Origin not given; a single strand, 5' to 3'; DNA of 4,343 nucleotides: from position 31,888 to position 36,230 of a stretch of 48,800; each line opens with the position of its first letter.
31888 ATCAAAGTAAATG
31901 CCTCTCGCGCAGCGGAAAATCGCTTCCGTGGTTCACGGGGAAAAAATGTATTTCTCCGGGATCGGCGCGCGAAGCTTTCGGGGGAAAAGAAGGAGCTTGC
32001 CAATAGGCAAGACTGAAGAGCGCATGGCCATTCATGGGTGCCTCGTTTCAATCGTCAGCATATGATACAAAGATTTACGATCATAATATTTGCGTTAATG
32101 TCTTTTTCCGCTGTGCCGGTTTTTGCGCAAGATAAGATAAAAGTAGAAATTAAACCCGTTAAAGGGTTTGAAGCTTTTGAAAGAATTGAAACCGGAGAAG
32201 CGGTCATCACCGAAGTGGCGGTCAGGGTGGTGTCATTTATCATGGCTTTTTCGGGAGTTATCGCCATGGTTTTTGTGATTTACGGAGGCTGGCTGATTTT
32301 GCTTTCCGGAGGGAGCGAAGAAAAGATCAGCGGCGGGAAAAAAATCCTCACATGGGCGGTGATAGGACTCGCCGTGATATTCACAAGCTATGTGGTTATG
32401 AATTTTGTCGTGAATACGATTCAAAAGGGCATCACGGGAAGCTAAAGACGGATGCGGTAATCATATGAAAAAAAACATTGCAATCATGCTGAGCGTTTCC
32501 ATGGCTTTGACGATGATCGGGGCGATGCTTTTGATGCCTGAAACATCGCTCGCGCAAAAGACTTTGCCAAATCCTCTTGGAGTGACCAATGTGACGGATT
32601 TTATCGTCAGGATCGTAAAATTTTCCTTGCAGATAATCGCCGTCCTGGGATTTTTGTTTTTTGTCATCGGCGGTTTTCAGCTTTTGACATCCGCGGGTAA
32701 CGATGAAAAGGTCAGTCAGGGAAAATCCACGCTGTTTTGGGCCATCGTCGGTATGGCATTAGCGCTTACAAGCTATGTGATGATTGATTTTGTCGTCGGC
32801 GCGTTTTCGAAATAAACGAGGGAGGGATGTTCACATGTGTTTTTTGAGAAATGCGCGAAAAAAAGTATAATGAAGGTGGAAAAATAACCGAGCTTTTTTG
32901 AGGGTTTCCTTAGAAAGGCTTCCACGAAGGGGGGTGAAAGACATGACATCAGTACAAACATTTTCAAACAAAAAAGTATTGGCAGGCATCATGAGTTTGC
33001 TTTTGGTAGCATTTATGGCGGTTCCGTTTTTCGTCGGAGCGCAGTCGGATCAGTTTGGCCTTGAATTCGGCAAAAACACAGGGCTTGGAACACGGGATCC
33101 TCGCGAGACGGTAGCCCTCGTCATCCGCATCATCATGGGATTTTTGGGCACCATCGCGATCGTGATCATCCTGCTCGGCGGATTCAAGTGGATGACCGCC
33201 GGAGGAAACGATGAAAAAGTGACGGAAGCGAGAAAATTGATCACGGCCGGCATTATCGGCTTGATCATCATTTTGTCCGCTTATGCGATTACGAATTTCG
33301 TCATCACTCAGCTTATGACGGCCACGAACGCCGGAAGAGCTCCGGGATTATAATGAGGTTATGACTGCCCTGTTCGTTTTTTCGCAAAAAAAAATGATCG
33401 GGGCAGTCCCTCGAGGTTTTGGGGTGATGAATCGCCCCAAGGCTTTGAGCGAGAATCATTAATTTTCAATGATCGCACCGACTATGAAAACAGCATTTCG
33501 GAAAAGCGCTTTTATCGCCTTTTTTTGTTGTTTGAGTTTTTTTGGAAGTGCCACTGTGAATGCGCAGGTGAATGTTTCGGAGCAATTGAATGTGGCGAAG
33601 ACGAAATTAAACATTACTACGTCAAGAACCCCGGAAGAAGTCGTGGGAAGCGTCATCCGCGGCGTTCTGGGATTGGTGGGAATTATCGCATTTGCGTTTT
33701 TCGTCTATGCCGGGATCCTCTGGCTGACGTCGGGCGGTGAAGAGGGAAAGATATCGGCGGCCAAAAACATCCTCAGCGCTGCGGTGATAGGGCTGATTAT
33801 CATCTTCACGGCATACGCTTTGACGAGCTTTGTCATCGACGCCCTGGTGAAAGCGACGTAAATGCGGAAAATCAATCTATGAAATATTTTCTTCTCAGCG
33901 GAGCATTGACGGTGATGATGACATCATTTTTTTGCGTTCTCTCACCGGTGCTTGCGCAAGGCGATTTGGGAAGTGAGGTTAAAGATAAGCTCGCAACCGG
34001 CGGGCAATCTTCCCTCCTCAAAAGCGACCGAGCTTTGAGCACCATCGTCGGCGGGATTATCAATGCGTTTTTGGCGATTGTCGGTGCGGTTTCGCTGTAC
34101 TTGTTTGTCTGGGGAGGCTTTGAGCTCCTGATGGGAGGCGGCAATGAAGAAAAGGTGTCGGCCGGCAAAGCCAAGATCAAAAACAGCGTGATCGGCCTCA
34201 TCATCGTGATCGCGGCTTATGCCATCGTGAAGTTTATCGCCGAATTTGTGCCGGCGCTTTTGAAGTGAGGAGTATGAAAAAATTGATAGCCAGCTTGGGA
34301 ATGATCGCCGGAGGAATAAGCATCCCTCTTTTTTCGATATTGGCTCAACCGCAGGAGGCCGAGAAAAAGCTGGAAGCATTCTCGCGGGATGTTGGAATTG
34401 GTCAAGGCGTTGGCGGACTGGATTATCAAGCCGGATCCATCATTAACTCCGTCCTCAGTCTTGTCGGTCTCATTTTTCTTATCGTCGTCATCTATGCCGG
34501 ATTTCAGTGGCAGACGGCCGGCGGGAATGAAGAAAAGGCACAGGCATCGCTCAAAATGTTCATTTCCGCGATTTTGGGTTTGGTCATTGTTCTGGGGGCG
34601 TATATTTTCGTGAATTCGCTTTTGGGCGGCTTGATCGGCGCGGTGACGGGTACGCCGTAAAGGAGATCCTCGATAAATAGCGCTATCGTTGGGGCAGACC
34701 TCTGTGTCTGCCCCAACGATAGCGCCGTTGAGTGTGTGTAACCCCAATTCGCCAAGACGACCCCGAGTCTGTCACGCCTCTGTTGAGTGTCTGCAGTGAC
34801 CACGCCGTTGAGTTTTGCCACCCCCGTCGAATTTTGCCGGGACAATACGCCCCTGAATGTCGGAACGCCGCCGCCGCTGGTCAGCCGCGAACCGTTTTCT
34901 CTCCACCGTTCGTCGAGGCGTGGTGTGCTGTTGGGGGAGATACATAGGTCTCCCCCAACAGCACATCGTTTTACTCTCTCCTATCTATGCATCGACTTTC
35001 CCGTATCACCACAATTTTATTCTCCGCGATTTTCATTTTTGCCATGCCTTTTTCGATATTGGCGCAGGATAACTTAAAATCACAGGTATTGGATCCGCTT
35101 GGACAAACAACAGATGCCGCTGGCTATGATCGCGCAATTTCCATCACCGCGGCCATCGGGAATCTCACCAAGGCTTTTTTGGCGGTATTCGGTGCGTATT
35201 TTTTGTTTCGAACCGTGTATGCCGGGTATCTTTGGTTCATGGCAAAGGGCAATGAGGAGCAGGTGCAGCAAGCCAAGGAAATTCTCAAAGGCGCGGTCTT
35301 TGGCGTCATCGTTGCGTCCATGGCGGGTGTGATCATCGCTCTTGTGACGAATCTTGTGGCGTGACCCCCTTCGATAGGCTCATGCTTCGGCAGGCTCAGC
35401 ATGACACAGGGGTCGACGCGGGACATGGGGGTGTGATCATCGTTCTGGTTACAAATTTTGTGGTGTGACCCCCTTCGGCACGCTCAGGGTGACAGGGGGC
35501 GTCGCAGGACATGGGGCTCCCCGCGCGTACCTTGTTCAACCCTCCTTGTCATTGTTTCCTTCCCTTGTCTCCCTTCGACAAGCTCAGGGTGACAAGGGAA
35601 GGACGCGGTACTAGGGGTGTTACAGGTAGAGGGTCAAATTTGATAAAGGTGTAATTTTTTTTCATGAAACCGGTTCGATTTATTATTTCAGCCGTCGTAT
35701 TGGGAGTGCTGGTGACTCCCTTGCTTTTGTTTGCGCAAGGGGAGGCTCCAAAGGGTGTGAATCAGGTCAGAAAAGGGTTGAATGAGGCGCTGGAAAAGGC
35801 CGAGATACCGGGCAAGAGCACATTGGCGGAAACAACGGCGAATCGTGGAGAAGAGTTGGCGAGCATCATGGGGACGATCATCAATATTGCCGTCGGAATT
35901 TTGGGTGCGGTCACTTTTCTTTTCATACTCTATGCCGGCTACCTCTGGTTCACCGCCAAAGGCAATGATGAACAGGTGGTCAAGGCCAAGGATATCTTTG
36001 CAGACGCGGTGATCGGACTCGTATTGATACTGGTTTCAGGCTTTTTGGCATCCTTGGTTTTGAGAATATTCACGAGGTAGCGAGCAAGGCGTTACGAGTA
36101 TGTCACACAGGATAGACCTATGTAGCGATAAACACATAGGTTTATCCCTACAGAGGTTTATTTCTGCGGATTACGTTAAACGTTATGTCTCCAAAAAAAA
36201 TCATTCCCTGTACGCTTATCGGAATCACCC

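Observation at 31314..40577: Sixteen tandem same-strand paralogs of a small VirB2/TrbC-like two-TM 'pilin' (19 domain copies in 9.3 kb) with no secretion machinery nearby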

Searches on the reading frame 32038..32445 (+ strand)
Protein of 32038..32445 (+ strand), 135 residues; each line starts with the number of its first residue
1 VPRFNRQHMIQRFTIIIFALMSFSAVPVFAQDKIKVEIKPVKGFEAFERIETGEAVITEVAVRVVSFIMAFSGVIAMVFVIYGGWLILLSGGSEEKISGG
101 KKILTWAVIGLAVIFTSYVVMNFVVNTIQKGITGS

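Call 3: search_protein_families(library=pfam, proteins=[window:32038-32445:+], max_evalue=0.01)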
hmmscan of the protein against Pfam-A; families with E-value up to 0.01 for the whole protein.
window:32038-32445:+ (135 aa): 1 family
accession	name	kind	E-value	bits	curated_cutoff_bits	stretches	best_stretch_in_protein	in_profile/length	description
PF18895.5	T4SS_pilin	-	2.3e-07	31.2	26.6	1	56-124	4-71/71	Type IV secretion system pilin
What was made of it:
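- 32038..32445 (+): P2 pilin (the real start is probably downstream of the GTG). PF18895, 31.2 bits (call 3).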

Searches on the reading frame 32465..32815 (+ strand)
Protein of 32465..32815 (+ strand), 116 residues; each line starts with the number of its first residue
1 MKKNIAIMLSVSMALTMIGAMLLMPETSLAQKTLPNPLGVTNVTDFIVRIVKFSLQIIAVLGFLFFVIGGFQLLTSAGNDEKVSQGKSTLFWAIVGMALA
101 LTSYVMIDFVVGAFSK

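Call 3: search_protein_families(library=pfam, proteins=[window:32465-32815:+], max_evalue=0.01)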
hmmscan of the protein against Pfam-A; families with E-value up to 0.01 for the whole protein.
window:32465-32815:+ (116 aa): 2 families
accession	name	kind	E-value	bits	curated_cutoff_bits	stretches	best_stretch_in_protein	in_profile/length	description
PF18895.5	T4SS_pilin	-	2.6e-08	34.2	26.6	1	40-109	2-70/71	Type IV secretion system pilin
PF04956.18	TrbC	-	0.00015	22.3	27.9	1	5-102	5-90/98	TrbC/VIRB2 pilin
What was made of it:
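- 32465..32815 (+): P3 pilin. It gives the best sub-threshold TrbC/VirB2 hit. PF04956, 22.3 bits, E 1.5e-4, below the cutoff of 27.9 (call 3).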

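Call 34: search_protein_families(library=ncbifam, proteins=[window:32465-32815:+], max_evalue=0.01)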
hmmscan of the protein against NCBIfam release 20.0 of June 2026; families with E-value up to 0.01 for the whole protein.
window:32465-32815:+ (116 aa): 1 family
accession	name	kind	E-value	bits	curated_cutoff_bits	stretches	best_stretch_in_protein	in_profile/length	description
NF045849.1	ICE_MMCAP2_0565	equivalog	2.2e-06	27.3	40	1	42-112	8-78/80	Mbov_0395 family pilin-like conjugal transfer protein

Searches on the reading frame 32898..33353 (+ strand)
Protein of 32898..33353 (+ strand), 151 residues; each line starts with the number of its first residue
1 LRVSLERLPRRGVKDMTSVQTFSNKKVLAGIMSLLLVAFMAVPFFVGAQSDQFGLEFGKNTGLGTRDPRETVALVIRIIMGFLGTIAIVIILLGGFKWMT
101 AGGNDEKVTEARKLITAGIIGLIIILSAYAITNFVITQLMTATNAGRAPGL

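Call 3: search_protein_families(library=pfam, proteins=[window:32898-33353:+], max_evalue=0.01)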
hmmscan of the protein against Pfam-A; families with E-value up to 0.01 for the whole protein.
window:32898-33353:+ (151 aa): 1 family
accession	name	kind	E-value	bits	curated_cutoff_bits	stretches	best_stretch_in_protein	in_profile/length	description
PF18895.5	T4SS_pilin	-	3.2e-09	37.2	26.6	1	78-135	15-71/71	Type IV secretion system pilin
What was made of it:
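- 32898..33353 (+): P4 pilin, the best-conserved ortholog across relatives and a candidate core or major subunit. The probable start is the ATG at 32943. PF18895, 37.2 bits (call 3).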

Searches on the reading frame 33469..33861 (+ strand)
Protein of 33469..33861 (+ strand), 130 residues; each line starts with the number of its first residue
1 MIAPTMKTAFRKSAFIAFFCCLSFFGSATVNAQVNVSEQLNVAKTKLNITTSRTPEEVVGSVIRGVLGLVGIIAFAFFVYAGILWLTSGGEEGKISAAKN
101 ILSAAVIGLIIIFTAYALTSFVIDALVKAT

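Call 3: search_protein_families(library=pfam, proteins=[window:33469-33861:+], max_evalue=0.01)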
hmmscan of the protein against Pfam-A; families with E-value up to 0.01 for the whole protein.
window:33469-33861:+ (130 aa): 2 families
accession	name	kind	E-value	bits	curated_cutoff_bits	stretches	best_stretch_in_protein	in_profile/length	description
PF18895.5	T4SS_pilin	-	3.1e-10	40.4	26.6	1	52-122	2-71/71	Type IV secretion system pilin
PF09945.14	DUF2177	-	0.0058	17.2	26.9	1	56-121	29-93/124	Predicted membrane protein (DUF2177)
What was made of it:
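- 33469..33861 (+): P5 pilin (ancient type). PF18895, 40.4 bits (call 3).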

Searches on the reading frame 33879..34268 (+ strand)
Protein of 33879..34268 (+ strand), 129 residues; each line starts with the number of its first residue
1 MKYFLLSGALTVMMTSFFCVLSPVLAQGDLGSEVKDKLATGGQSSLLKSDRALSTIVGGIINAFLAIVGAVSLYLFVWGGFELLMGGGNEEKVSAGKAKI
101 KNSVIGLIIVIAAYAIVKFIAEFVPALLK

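Call 3: search_protein_families(library=pfam, proteins=[window:33879-34268:+], max_evalue=0.01)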
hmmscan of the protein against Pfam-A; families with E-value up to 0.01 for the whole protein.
window:33879-34268:+ (129 aa): 1 family
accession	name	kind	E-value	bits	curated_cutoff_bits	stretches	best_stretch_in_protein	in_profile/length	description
PF18895.5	T4SS_pilin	-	1.3e-11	44.9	26.6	1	50-120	2-71/71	Type IV secretion system pilin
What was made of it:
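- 33879..34268 (+): P6 pilin (ancient type). PF18895, 44.9 bits (call 3).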

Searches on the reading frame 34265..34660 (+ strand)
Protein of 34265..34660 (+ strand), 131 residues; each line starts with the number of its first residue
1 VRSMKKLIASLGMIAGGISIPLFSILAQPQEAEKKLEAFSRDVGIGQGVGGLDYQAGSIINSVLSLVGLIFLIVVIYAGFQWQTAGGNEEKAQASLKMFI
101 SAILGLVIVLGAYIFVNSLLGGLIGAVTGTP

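Call 3: search_protein_families(library=pfam, proteins=[window:34265-34660:+], max_evalue=0.01)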
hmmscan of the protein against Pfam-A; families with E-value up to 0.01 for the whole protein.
window:34265-34660:+ (131 aa): 3 families
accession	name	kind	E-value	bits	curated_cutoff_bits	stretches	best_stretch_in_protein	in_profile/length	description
PF18895.5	T4SS_pilin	-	2.3e-06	28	26.6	1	56-117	9-69/71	Type IV secretion system pilin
PF04956.18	TrbC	-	0.0058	17.3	27.9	0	57-118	42-97/98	TrbC/VIRB2 pilin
PF04290.18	DctQ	-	0.007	16.7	28.3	0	58-116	63-123/132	Tripartite ATP-independent periplasmic transporters, DctQ component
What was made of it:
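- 34265..34660 (+): P7 pilin (ancient type). It overlaps P6 by 4 nt. PF18895, 28 bits (call 3).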

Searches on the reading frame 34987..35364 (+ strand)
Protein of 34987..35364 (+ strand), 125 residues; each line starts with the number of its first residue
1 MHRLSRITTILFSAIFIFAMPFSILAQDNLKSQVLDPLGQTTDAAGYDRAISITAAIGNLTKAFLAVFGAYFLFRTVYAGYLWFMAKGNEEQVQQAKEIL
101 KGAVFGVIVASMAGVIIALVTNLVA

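Call 3: search_protein_families(library=pfam, proteins=[window:34987-35364:+], max_evalue=0.01)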
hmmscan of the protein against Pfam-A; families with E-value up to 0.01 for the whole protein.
window:34987-35364:+ (125 aa): 1 family
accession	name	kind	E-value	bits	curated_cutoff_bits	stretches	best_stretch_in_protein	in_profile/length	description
PF18895.5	T4SS_pilin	-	4.4e-07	30.3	26.6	1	52-117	4-68/71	Type IV secretion system pilin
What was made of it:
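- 34987..35364 (+): P8 pilin, first member of the P8-P12 expansion block. PF18895, 30.3 bits (call 3).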

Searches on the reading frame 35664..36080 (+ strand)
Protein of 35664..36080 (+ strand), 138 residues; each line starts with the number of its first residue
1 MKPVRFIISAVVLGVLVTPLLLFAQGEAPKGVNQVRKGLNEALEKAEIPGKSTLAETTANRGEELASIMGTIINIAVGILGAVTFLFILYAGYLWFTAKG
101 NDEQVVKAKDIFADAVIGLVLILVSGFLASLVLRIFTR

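Call 3: search_protein_families(library=pfam, proteins=[window:35664-36080:+], max_evalue=0.01)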
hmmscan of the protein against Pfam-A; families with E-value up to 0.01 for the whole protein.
window:35664-36080:+ (138 aa): 1 family
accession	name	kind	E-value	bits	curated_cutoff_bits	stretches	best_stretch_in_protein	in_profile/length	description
PF18895.5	T4SS_pilin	-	1.6e-09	38.1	26.6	1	63-131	3-70/71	Type IV secretion system pilin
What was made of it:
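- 35664..36080 (+): P9 pilin (expansion block). PF18895, 38.1 bits (call 3).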
